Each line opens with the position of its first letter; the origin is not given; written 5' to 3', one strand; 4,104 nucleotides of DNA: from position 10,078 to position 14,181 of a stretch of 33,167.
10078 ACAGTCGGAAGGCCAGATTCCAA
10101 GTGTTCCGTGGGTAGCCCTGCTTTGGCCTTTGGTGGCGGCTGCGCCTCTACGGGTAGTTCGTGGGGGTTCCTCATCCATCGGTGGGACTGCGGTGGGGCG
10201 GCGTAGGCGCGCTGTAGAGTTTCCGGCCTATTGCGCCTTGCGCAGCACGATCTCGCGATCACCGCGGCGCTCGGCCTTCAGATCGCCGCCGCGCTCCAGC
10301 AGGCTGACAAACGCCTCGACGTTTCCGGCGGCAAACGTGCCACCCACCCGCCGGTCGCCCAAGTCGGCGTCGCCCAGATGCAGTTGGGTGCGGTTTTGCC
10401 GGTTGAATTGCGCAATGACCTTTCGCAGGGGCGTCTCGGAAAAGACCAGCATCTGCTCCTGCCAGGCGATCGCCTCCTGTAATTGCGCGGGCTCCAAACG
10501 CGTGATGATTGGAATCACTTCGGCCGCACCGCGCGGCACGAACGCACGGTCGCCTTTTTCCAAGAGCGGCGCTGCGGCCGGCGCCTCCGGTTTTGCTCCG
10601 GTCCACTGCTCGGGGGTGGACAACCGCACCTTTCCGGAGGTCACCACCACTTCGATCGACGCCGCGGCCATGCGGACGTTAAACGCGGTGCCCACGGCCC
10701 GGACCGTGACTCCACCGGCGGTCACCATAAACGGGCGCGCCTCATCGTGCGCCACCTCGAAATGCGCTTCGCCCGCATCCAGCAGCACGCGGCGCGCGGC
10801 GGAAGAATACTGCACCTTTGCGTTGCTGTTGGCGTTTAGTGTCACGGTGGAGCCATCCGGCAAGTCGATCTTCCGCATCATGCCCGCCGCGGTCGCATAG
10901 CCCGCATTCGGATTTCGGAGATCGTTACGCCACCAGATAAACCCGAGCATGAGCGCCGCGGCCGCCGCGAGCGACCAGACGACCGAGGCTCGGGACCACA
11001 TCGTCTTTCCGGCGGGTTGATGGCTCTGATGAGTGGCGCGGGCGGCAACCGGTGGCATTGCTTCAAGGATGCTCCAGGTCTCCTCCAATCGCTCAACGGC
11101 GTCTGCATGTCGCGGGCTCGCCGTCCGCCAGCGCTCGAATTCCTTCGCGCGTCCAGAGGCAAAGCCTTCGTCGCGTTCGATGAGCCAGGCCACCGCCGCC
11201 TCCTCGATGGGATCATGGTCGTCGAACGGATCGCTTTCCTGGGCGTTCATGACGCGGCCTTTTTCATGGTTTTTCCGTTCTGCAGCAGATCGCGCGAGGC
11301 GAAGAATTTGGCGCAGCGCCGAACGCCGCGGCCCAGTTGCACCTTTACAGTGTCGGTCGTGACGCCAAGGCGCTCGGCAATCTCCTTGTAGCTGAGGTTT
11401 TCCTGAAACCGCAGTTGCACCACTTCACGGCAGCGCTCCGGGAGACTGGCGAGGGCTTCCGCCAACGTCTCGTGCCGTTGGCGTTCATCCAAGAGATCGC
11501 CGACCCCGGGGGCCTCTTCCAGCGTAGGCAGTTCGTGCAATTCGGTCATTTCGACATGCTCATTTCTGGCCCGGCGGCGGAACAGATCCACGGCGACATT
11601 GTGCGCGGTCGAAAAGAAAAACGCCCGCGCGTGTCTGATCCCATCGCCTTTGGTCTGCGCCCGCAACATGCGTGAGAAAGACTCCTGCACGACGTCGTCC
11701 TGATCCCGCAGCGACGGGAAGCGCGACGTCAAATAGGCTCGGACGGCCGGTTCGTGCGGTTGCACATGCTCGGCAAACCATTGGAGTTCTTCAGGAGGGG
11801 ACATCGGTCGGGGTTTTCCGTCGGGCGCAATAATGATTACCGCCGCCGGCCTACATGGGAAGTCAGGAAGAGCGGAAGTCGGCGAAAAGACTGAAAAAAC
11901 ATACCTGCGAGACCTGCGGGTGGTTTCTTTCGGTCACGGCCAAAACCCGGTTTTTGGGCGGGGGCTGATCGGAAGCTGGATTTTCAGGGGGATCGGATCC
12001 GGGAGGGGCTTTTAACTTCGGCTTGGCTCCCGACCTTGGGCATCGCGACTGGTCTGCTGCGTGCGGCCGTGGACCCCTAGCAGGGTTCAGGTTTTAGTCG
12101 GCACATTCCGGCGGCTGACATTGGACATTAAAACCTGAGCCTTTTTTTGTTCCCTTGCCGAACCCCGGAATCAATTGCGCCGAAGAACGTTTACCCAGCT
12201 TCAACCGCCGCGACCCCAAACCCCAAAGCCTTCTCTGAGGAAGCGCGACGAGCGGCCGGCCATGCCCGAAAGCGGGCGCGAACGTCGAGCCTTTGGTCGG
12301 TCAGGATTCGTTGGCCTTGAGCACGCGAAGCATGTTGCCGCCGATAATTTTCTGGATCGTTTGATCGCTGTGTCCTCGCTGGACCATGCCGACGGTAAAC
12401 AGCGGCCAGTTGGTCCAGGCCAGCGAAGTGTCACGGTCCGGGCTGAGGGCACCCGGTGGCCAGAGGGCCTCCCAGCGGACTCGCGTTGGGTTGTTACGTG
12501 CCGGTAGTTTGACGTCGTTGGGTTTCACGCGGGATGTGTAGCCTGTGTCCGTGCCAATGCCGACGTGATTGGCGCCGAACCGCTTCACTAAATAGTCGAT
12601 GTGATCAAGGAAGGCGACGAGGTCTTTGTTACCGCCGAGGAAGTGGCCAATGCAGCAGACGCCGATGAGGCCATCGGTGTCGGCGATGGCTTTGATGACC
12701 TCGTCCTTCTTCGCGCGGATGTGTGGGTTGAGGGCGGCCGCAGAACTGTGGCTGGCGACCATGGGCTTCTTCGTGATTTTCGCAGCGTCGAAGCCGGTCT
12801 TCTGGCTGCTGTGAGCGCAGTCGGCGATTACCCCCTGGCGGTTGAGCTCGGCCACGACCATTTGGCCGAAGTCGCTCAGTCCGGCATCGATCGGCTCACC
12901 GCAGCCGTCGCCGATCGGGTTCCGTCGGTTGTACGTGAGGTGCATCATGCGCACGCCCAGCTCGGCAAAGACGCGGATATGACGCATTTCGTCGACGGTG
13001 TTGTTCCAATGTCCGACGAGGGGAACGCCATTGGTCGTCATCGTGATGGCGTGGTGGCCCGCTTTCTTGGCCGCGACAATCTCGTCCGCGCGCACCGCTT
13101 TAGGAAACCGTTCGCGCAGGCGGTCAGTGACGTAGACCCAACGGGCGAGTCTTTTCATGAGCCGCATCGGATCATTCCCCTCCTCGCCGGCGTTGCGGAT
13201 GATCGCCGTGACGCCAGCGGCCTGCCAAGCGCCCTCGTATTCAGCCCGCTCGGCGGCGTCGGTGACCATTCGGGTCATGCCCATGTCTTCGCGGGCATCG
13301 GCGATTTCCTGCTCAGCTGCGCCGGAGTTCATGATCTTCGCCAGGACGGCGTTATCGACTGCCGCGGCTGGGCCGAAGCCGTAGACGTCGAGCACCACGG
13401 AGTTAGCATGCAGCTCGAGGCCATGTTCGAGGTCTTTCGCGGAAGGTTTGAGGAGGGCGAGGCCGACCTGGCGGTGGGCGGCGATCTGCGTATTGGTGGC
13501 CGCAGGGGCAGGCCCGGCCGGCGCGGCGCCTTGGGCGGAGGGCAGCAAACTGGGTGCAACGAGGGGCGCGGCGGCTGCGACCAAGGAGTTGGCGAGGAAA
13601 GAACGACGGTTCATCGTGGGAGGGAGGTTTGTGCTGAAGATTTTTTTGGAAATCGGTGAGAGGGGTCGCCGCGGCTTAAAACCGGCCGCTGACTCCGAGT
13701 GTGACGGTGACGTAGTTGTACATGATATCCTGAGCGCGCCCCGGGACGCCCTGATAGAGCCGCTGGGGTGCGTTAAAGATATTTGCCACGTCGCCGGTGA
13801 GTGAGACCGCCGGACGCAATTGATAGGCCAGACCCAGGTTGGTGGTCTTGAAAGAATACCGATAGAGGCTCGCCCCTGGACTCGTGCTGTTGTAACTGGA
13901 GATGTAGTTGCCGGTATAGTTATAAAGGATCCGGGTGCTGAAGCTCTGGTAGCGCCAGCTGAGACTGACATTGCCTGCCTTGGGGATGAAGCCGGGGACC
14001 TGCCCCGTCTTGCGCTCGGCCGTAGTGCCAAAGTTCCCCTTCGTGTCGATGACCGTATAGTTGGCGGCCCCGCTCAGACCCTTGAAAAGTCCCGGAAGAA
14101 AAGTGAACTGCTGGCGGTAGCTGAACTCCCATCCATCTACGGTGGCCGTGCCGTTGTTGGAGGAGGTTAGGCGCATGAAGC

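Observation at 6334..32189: Orientation-locked 38-bp intergenic repeat (M2) in front of essentially every transcription unit of the receptor super-locus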

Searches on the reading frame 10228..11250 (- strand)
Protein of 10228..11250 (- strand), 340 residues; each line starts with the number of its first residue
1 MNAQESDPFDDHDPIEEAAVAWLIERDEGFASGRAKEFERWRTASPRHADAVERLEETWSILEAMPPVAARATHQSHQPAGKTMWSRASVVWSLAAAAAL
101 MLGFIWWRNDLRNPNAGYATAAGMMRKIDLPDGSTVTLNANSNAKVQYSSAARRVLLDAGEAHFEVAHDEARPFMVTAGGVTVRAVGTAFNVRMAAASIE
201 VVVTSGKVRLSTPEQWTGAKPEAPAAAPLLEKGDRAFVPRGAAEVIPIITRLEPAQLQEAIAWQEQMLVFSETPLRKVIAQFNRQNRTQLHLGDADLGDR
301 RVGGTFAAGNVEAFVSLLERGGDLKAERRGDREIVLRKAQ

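Call 10: search_protein_families(library=pfam, proteins=[window:10228-11250:-])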
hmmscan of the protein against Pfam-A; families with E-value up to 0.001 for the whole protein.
window:10228-11250:- (340 aa): 2 families
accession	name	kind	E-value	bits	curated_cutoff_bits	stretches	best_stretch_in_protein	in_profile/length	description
PF04773.18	FecR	-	1.9e-21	76.7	24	1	118-209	3-97/97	FecR protein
PF16220.10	DUF4880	-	3.2e-06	27.3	25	1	17-57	1-42/43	Domain of unknown function (DUF4880)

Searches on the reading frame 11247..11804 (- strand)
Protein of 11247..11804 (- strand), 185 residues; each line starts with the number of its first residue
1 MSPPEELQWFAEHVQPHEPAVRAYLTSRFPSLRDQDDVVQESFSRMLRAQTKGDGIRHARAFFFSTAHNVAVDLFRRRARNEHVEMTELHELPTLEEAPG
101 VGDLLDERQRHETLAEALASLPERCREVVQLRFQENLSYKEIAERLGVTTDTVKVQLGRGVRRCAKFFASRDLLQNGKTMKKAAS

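Call 10: search_protein_families(library=pfam, proteins=[window:11247-11804:-])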
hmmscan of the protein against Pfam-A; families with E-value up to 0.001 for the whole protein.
window:11247-11804:- (185 aa): 5 families
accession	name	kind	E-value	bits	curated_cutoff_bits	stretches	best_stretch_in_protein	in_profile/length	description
PF08281.18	Sigma70_r4_2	-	8.4e-17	61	25.7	1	112-164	2-54/54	Sigma-70, region 4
PF04545.22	Sigma70_r4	-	1.3e-13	50.6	24.1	1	117-164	1-48/50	Sigma-70, region 4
PF04542.20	Sigma70_r2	-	1.4e-10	41.2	24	1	14-80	2-70/71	Sigma-70 region 2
PF07638.17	Sigma70_ECF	-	4.1e-06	27.3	21.1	1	38-156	52-171/185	ECF sigma factor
PF13384.12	HTH_23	-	0.00071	19.8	24.6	0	126-154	9-35/50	Homeodomain-like domain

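Call 69: find_encoding_contigs(protein=window:11247-11804:-, flank=6000, max_places=8)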
Protein window:11247-11804:- (185 aa): 6 contigs read that carry it; 6 places shown.
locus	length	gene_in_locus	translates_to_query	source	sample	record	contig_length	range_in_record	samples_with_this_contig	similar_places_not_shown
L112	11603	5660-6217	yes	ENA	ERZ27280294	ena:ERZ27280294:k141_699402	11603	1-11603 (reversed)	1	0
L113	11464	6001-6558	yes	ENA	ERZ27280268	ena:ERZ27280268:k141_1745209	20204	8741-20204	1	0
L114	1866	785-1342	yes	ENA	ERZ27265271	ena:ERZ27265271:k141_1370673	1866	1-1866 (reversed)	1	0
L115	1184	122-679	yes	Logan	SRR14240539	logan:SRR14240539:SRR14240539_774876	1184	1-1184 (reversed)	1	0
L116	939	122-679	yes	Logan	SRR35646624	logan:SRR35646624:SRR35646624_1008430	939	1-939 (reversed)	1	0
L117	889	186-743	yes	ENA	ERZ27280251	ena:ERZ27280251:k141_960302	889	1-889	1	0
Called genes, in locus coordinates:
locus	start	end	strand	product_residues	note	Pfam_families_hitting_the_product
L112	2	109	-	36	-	?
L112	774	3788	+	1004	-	PF13620:CarboxypepD_reg, PF13715:CarbopepD_reg_2, PF07715:Plug, PF00593:TonB_dep_Rec_b-barrel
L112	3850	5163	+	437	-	PF01244:Peptidase_M19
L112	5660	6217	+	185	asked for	PF04542:Sigma70_r2, PF07638:Sigma70_ECF (weak), PF08281:Sigma70_r4_2, PF04545:Sigma70_r4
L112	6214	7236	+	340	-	PF16220:DUF4880 (weak), PF04773:FecR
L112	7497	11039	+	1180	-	PF13620:CarboxypepD_reg, PF13715:CarbopepD_reg_2, PF07715:Plug, PF00593:TonB_dep_Rec_b-barrel, PF14905:OMP_b-brl_3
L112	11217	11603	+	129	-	?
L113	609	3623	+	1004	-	PF13620:CarboxypepD_reg, PF13715:CarbopepD_reg_2, PF07715:Plug, PF00593:TonB_dep_Rec_b-barrel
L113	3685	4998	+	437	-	PF01244:Peptidase_M19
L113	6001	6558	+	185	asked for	PF04542:Sigma70_r2, PF07638:Sigma70_ECF (weak), PF08281:Sigma70_r4_2, PF04545:Sigma70_r4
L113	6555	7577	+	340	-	PF16220:DUF4880 (weak), PF04773:FecR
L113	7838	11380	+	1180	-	PF13620:CarboxypepD_reg, PF13715:CarbopepD_reg_2, PF07715:Plug, PF00593:TonB_dep_Rec_b-barrel, PF14905:OMP_b-brl_3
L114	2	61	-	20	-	?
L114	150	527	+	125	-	PF08843:AbiEii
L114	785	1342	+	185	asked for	PF04542:Sigma70_r2, PF07638:Sigma70_ECF (weak), PF08281:Sigma70_r4_2, PF04545:Sigma70_r4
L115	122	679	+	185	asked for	PF04542:Sigma70_r2, PF07638:Sigma70_ECF (weak), PF08281:Sigma70_r4_2, PF04545:Sigma70_r4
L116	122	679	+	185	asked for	PF04542:Sigma70_r2, PF07638:Sigma70_ECF (weak), PF08281:Sigma70_r4_2, PF04545:Sigma70_r4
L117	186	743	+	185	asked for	PF04542:Sigma70_r2, PF07638:Sigma70_ECF (weak), PF08281:Sigma70_r4_2, PF04545:Sigma70_r4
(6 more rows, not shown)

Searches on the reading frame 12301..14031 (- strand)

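Call 10: search_protein_families(library=pfam, proteins=[window:12301-14031:-])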
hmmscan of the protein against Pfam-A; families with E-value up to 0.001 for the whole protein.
window:12301-14031:- (576 aa): 1 family
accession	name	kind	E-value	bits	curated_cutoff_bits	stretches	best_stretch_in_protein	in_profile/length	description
PF01244.27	Peptidase_M19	-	3.1e-63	214.3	26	1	266-572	44-318/319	Membrane dipeptidase (Peptidase family M19)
